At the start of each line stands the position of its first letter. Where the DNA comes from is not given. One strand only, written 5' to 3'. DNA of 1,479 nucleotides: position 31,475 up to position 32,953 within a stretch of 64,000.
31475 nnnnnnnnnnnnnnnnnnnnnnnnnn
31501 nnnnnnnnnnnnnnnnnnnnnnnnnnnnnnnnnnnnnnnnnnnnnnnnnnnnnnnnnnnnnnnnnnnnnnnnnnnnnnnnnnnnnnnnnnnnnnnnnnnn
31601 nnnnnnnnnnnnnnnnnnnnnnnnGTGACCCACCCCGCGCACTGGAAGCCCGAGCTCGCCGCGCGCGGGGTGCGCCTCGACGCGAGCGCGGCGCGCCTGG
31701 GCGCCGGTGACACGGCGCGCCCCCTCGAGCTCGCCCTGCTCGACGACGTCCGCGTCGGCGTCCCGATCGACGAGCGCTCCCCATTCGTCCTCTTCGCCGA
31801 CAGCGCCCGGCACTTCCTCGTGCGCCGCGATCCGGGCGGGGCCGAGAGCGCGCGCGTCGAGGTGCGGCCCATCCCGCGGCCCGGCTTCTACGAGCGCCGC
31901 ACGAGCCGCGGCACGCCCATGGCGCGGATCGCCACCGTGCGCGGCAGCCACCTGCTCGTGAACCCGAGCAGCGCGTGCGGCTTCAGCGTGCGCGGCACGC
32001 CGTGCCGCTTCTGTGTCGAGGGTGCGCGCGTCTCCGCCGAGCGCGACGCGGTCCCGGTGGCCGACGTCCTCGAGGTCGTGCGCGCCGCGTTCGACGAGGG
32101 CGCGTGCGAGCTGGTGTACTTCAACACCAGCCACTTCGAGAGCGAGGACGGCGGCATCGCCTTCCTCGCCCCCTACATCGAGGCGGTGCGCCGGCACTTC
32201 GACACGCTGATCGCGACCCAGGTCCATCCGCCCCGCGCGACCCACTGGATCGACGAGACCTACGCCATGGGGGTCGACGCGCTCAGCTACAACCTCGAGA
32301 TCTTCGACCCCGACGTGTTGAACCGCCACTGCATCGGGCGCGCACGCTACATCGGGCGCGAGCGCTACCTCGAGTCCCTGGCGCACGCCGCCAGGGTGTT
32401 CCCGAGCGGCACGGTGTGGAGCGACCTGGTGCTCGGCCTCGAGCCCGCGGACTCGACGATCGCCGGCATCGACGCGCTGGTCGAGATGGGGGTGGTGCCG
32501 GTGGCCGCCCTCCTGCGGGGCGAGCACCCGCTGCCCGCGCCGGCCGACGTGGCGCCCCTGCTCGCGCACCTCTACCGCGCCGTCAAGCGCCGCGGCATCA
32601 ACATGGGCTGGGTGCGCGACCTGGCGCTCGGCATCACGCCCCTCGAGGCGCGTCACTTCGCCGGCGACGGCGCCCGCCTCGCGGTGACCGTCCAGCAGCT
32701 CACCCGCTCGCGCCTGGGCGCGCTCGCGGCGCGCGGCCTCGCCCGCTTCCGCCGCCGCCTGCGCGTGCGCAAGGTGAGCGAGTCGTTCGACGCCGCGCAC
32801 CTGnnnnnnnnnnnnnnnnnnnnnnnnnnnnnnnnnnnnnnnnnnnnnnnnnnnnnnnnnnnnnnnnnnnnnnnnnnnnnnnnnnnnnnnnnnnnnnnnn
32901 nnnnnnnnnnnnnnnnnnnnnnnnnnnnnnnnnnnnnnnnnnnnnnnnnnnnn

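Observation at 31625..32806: TIM-barrel-like enzyme with an atypical Cx8Cx2C tri-cysteine motif in the sulfur-carrier operon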

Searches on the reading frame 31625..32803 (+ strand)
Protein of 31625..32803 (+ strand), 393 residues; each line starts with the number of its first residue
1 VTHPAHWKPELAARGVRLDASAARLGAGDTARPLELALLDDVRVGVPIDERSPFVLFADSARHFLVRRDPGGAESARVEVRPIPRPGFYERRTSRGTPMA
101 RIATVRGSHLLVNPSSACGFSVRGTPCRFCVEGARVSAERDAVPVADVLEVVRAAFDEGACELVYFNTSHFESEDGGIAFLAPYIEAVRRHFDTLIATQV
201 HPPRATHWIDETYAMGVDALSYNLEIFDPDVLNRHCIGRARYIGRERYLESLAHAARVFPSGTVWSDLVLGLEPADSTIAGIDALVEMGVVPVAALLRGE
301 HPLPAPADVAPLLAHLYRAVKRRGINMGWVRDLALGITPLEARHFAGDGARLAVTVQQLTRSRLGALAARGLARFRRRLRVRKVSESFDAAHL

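Call 5: search_protein_families(library=pfam, proteins=[window:31625-32803:+], max_evalue=0.01)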
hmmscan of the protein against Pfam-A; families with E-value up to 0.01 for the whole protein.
window:31625-32803:+ (393 aa): 1 family
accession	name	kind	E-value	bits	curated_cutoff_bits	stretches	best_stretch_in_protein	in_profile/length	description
PF04055.27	Radical_SAM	-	1.7e-05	25.5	29.5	1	117-273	6-153/166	Radical SAM superfamily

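Call 6: search_protein_families(library=ncbifam, proteins=[window:31625-32803:+], max_evalue=0.01)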
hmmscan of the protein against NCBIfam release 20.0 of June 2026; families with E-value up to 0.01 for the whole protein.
window:31625-32803:+ (393 aa): 2 families
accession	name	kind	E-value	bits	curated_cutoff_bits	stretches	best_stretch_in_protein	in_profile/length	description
NF045502.1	variant_rSAM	domain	1.4e-44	152.5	125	1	33-295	53-323/357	radical SAM protein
TIGR04043.1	rSAM_MSMEG_0568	hypoth_equivalog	7e-28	97.6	303.7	1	10-295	2-295/354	MSMEG_0568 family radical SAM protein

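Call 8: find_homologous_proteins(query=window:31625-32803:+, max_evalue=0.001)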
Query window:31625-32803:+ (393 aa): 480 proteins with E <= 0.001 among 8000 candidates; the best 120 are listed.
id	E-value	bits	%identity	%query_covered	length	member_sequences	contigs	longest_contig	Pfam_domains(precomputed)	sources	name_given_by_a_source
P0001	2.0e-256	868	99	100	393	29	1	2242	PF04055.28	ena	-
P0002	1.8e-221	753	86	100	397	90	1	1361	PF04055.28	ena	-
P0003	1.9e-220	750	86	100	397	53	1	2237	-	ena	-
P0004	1.9e-218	743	86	100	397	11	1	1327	-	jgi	jgi:hypothetical protein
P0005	4.9e-217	739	84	100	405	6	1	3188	-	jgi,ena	jgi:hypothetical protein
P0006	1.0e-214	731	84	100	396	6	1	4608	PF04055.28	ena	-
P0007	5.7e-211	719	83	100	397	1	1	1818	-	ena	-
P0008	1.9e-202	691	79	100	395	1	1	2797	PF04055.28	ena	-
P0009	4.8e-200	683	77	100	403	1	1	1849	PF04055.28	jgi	jgi:hypothetical protein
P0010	4.0e-199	680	79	100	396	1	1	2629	-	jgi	jgi:hypothetical protein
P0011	6.5e-198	676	77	100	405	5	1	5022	-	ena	-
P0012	1.6e-195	668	78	100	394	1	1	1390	PF04055.28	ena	-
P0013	6.3e-193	659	77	100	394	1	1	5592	PF04055.28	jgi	jgi:radical SAM family protein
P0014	4.7e-192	657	76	100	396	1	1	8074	-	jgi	jgi:hypothetical protein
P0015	4.4e-191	653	76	100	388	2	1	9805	-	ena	-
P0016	5.3e-191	653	76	100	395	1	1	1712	PF04055.28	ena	-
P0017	1.0e-189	649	75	100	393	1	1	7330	PF04055.28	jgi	jgi:hypothetical protein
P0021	8.8e-186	636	82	88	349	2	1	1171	PF04055.28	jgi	jgi:hypothetical protein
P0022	1.2e-185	636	72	100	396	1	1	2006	PF04055.28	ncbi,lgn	-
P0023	4.7e-185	634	73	100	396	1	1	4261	PF04055.28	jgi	jgi:hypothetical protein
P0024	5.1e-185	633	74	100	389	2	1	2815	PF04055.28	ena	-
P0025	2.7e-184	631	74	100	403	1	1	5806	PF04055.28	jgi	-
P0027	3.2e-183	628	74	100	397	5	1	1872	PF04055.28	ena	-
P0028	1.9e-180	618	73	100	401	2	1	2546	PF04055.28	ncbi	-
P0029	1.3e-179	616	72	99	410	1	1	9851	PF04055.28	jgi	jgi:hypothetical protein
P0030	2.6e-179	615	71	100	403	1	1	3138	PF04055.28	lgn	-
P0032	3.2e-177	608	71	100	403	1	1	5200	PF04055.28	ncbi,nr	ncbi:MAG TPA: radical SAM protein [Candidatus Binatia bacterium]|nr:radical SAM protein [Candidatus 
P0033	9.1e-176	603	73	100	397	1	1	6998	PF04055.28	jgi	jgi:hypothetical protein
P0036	6.4e-174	597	69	93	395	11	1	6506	PF04055.28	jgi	-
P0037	1.3e-173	596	70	100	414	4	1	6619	PF04055.28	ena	-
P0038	3.7e-172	591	70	99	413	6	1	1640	PF04055.28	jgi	-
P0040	9.2e-172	590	71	99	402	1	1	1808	PF04055.28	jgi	jgi:hypothetical protein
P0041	1.1e-171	590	70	99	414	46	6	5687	PF04055.28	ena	-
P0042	1.2e-171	589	70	99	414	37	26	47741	PF04055.28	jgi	-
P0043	3.1e-171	588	69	100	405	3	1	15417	PF04055.28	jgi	jgi:hypothetical protein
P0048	4.9e-169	581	68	100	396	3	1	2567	PF04055.28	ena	-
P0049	1.2e-168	580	68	99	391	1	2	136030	PF04055.28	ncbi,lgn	-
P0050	1.6e-168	579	70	99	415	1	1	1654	PF04055.28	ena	-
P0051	2.5e-168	578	68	100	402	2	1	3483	PF04055.28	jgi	jgi:hypothetical protein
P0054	1.4e-167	576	69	100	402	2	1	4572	PF04055.28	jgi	jgi:hypothetical protein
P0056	4.4e-167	574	66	92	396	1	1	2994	PF04055.28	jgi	jgi:hypothetical protein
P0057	1.2e-166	573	68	100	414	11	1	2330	PF04055.28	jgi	-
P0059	1.3e-165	570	82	78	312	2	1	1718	PF04055.28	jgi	jgi:hypothetical protein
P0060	2.6e-165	569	67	99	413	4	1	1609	PF04055.28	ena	-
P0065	6.7e-164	564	68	99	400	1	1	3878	PF04055.28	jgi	-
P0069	5.2e-161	554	83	75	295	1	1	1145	PF04055.28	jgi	jgi:hypothetical protein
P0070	4.3e-160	551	65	93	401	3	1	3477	PF04055.28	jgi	jgi:hypothetical protein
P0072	1.6e-157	543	66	98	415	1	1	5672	PF04055.28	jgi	jgi:hypothetical protein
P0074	6.8e-156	538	66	98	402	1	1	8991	PF04055.28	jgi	jgi:hypothetical protein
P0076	2.5e-154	532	66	99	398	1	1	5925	PF04055.28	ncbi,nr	ncbi:MAG: radical SAM protein [Deltaproteobacteria bacterium]|nr:MAG: radical SAM protein [Deltaprot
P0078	7.4e-152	524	66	100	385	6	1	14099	PF04055.28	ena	-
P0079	1.2e-151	524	65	99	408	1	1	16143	PF04055.28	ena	-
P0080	4.7e-151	522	65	98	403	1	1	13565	PF04055.28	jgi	jgi:hypothetical protein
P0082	1.5e-150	520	63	98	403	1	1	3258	PF04055.28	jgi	jgi:hypothetical protein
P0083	1.0e-149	517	64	100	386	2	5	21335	PF04055.28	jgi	jgi:hypothetical protein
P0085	2.6e-148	513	63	99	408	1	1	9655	PF04055.28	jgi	jgi:hypothetical protein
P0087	1.5e-147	510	63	99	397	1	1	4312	PF04055.28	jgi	jgi:hypothetical protein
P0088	2.4e-147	509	62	99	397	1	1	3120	PF04055.28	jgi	jgi:hypothetical protein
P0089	2.9e-145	503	64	99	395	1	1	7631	PF04055.28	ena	-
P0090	1.3e-144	500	62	99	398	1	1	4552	PF04055.28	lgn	-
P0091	2.5e-144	499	62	98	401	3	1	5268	PF04055.28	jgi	jgi:hypothetical protein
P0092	8.9e-144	498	62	99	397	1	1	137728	PF04055.28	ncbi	-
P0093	1.0e-143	497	63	92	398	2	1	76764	PF04055.28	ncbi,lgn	-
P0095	2.7e-143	496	60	98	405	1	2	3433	PF04055.28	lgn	-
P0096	7.5e-143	495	62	100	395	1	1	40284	PF04055.28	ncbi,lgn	-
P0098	3.5e-142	492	62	98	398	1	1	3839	PF04055.28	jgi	jgi:hypothetical protein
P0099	4.6e-142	492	62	94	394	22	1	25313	PF04055.28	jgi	jgi:hypothetical protein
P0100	9.9e-142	491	57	99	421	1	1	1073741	PF04055.28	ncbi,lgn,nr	ncbi:MAG: hypothetical protein KatS3mg076_1784 [Candidatus Binatia bacterium]|nr:MAG: hypothetical p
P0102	1.9e-141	490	62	98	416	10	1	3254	PF04055.28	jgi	jgi:hypothetical protein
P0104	3.4e-141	489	63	99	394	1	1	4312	PF04055.28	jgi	jgi:hypothetical protein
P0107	3.8e-140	486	61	98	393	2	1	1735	PF04055.28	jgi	jgi:hypothetical protein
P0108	5.5e-140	485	61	93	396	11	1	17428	PF04055.28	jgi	jgi:hypothetical protein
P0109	5.6e-140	485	62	93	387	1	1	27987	PF04055.28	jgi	jgi:hypothetical protein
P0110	1.2e-139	484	60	98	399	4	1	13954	PF04055.28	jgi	jgi:hypothetical protein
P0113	2.1e-139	483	61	98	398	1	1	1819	PF04055.28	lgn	-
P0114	6.0e-139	482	60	98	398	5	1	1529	PF04055.28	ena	-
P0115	7.3e-139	481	59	100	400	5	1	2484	PF04055.28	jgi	jgi:hypothetical protein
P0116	1.1e-138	481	61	98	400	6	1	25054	PF04055.28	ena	-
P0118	2.4e-138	480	60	98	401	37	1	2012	PF04055.28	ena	-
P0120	4.4e-138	479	60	99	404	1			PF04055.28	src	-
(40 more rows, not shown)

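Call 9: search_solved_structures(query=window:31625-32803:+, max_evalue=1, show_alignments=2)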
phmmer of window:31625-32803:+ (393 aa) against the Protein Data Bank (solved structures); distinct sequences matched with E-value up to 1: 0.

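Call 14: find_encoding_contigs(protein=P0100, flank=10000, max_places=2)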
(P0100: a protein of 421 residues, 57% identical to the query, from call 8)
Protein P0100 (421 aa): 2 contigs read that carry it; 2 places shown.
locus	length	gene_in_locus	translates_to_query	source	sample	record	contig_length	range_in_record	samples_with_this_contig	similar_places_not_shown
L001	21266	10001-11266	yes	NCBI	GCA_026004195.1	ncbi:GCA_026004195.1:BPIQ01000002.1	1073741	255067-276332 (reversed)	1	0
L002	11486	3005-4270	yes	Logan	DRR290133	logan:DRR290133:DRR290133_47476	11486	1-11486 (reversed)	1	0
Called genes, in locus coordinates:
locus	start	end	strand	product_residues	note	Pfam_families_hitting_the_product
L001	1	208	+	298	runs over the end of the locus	PF01634:HisG, PF12974:Phosphonate-bd (weak), PF08029:HisG_C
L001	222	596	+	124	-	PF01471:PG_binding_1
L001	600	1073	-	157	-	-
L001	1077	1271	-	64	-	-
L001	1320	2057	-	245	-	PF02361:CbiQ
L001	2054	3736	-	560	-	PF13481:AAA_25 (faint), PF00005:ABC_tran, PF01078:Mg_chelatase (faint), PF13175:AAA_15 (faint), PF13304:AAA_21 (weak), PF00005:ABC_tran, PF02463:SMC_N (weak), PF13304:AAA_21, +7 more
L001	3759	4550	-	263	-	PF07155:ECF-ribofla_trS (weak), PF06177:QueT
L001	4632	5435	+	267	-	PF13512:TPR_18, PF13525:YfiO, PF13174:TPR_6 (faint), PF13432:TPR_16 (faint)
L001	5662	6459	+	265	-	PF00899:ThiF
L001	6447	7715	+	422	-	PF05810:NinF (weak), PF00291:PALP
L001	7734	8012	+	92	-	PF02597:ThiS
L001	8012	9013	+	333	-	PF00291:PALP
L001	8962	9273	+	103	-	PF09383:NIL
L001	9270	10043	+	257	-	PF00899:ThiF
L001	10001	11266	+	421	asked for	PF04055:Radical_SAM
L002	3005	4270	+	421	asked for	PF04055:Radical_SAM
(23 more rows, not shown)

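Call 15: find_encoding_contigs(protein=P0049, flank=10000, max_places=2)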
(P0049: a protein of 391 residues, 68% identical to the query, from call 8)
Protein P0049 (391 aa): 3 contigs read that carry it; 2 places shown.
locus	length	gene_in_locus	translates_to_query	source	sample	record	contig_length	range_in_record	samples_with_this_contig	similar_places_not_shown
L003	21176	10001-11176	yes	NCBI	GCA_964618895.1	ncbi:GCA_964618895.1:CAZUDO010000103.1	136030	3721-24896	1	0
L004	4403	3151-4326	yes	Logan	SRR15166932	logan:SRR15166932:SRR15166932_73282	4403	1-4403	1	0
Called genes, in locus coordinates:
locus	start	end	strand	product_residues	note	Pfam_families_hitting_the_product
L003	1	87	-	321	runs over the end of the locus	PF01656:CbiA, PF02374:ArsA_ATPase, PF10609:ParA (weak), PF13614:AAA_31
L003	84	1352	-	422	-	PF00109:ketoacyl-synt, PF00108:Thiolase_N (faint), PF02801:Ketoacyl-synt_C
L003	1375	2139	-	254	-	PF02361:CbiQ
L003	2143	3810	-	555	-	PF13191:AAA_16 (faint), PF00005:ABC_tran, PF01078:Mg_chelatase (faint), PF02463:SMC_N (faint), PF05729:NACHT (faint), PF13304:AAA_21 (faint), PF13401:AAA_22 (faint), PF00005:ABC_tran, +7 more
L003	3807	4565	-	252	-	PF06177:QueT, PF07155:ECF-ribofla_trS (weak)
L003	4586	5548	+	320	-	PF13512:TPR_18, PF13525:YfiO, PF13174:TPR_6 (faint)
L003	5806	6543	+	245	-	PF00899:ThiF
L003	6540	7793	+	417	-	PF00291:PALP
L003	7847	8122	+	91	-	PF02597:ThiS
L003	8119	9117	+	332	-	PF00291:PALP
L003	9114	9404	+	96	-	PF09383:NIL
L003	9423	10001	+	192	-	PF00899:ThiF (weak)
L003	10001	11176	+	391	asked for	PF04055:Radical_SAM (weak)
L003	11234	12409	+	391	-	PF14306:PUA_2, PF01747:ATP-sulfurylase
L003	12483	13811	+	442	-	PF13336:AcetylCoA_hyd_C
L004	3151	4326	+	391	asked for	PF04055:Radical_SAM (weak)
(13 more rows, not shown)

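Call 16: find_encoding_contigs(protein=P0092, flank=10000, max_places=2)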
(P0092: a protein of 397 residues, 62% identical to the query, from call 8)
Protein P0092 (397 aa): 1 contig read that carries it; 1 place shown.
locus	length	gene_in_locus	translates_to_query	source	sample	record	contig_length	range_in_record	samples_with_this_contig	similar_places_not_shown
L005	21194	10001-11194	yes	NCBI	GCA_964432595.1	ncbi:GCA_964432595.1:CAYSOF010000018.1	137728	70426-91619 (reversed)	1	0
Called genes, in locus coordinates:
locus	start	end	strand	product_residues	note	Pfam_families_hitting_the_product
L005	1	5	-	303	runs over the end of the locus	PF01656:CbiA, PF02374:ArsA_ATPase, PF10609:ParA, PF13614:AAA_31 (weak)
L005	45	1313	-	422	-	PF00109:ketoacyl-synt, PF02801:Ketoacyl-synt_C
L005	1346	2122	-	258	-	PF02361:CbiQ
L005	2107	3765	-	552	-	PF03193:RsgA_GTPase (faint), PF13481:AAA_25 (faint), PF00005:ABC_tran, PF01078:Mg_chelatase (faint), PF02463:SMC_N (faint), PF13191:AAA_16 (faint), PF13304:AAA_21 (faint), PF00005:ABC_tran, +6 more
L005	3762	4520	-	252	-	PF06177:QueT, PF07155:ECF-ribofla_trS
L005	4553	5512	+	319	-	PF13432:TPR_16 (faint), PF13512:TPR_18, PF13525:YfiO, PF07719:TPR_2 (faint), PF13174:TPR_6 (faint), PF13428:TPR_14 (faint), PF14559:TPR_19 (faint)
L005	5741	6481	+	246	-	PF00899:ThiF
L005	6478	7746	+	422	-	PF00291:PALP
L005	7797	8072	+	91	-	PF02597:ThiS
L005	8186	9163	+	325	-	PF00291:PALP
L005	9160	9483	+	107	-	PF09383:NIL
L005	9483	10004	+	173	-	PF00899:ThiF (faint)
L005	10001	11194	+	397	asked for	PF04055:Radical_SAM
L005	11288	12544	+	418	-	PF14306:PUA_2, PF01747:ATP-sulfurylase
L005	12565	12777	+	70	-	-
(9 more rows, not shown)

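Call 21: search_protein_representatives(protein=window:31625-32803:+)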
Query: 393 residues. Proteins with E-value up to 0.001 (for the whole library): 1145; up to 1e-10: 509; up to 1e-30: 78. The best 150 are listed.
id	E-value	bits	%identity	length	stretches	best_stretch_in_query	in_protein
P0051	8.0e-169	578.4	70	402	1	2-392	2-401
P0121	8.7e-122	423.6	61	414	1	40-391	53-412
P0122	3.7e-117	408.4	54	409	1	2-393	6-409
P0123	6.2e-115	401.0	55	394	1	4-392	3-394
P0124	2.0e-104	366.5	53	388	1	7-385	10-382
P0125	9.6e-103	360.9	54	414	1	4-393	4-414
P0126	2.7e-100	352.9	47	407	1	2-392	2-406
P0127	9.2e-98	344.5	63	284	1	62-322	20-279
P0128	9.6e-98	344.5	49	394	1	4-384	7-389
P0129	4.0e-96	339.1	48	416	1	3-393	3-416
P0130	7.6e-95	334.9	58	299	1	101-393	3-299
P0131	1.1e-93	331.1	84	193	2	240-349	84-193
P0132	9.5e-92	324.7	52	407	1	58-388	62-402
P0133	3.2e-90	319.7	48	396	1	7-383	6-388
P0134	1.8e-84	300.8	43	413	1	4-389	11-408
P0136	2.3e-73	264.2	39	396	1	4-392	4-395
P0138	6.9e-71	256.0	41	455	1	3-392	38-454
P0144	4.3e-64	233.7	40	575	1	8-393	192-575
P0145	8.8e-64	232.7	41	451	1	2-382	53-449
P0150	1.1e-59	219.1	35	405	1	32-386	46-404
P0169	4.9e-48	180.8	31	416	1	31-369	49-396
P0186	3.8e-36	141.7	30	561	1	23-353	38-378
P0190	6.7e-34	134.3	33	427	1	34-338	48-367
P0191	9.5e-34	133.8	32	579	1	34-381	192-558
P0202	8.2e-30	120.8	31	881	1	39-382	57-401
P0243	3.0e-24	102.5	38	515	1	138-382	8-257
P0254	6.5e-23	98.1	52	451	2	218-299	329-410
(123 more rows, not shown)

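Call 23: search_protein_families(library=pfam, proteins=[P0144, P0191, P0186, P0202, P0138, P0145, P0243, P0254], max_evalue=0.01)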
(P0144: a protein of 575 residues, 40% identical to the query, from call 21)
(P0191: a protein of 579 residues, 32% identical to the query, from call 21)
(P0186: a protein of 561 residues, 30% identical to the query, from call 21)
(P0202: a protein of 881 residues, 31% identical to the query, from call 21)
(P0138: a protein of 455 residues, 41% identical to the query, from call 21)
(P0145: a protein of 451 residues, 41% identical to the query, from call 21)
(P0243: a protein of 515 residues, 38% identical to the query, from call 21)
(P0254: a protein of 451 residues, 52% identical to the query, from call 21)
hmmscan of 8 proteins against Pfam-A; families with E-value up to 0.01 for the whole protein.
P0144 (575 aa): 2 families
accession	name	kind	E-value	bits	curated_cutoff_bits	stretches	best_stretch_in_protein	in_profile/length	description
PF14464.11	Prok-JAB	-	3.5e-20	72.4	25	1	8-140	2-112/114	Prokaryotic homologs of the JAB domain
PF04055.27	Radical_SAM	-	1.6e-07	32.1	29.5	1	290-450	2-152/166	Radical SAM superfamily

P0191 (579 aa): 0 families

P0186 (561 aa): 1 family
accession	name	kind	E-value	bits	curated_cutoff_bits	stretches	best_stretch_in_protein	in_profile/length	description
PF04055.27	Radical_SAM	-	0.00045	20.9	29.5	1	142-251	9-116/166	Radical SAM superfamily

P0202 (881 aa): 3 families
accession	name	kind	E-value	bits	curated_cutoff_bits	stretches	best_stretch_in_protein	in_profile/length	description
PF00939.25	Na_sulph_symp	-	1.3e-59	202.9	27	1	444-876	21-470/472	Sodium:sulfate symporter transmembrane region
PF03600.22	CitMHS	-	9.6e-42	143.7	31.9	2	465-819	2-336/336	Citrate transporter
PF04055.27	Radical_SAM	-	2.1e-07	31.7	29.5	1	138-287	9-151/166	Radical SAM superfamily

P0138 (455 aa): 1 family
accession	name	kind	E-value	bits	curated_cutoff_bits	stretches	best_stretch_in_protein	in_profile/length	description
PF04055.27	Radical_SAM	-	0.0037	17.9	29.5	0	192-326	22-150/166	Radical SAM superfamily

P0145 (451 aa): 1 family
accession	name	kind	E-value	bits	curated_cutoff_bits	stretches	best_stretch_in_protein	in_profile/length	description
PF04055.27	Radical_SAM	-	2.3e-05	25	29.5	1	179-325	9-152/166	Radical SAM superfamily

P0243 (515 aa): 1 family
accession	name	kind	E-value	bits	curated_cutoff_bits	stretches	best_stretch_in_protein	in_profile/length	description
PF03600.22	CitMHS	-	5.1e-22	78.9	31.9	1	318-503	2-187/336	Citrate transporter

P0254 (451 aa): 0 families
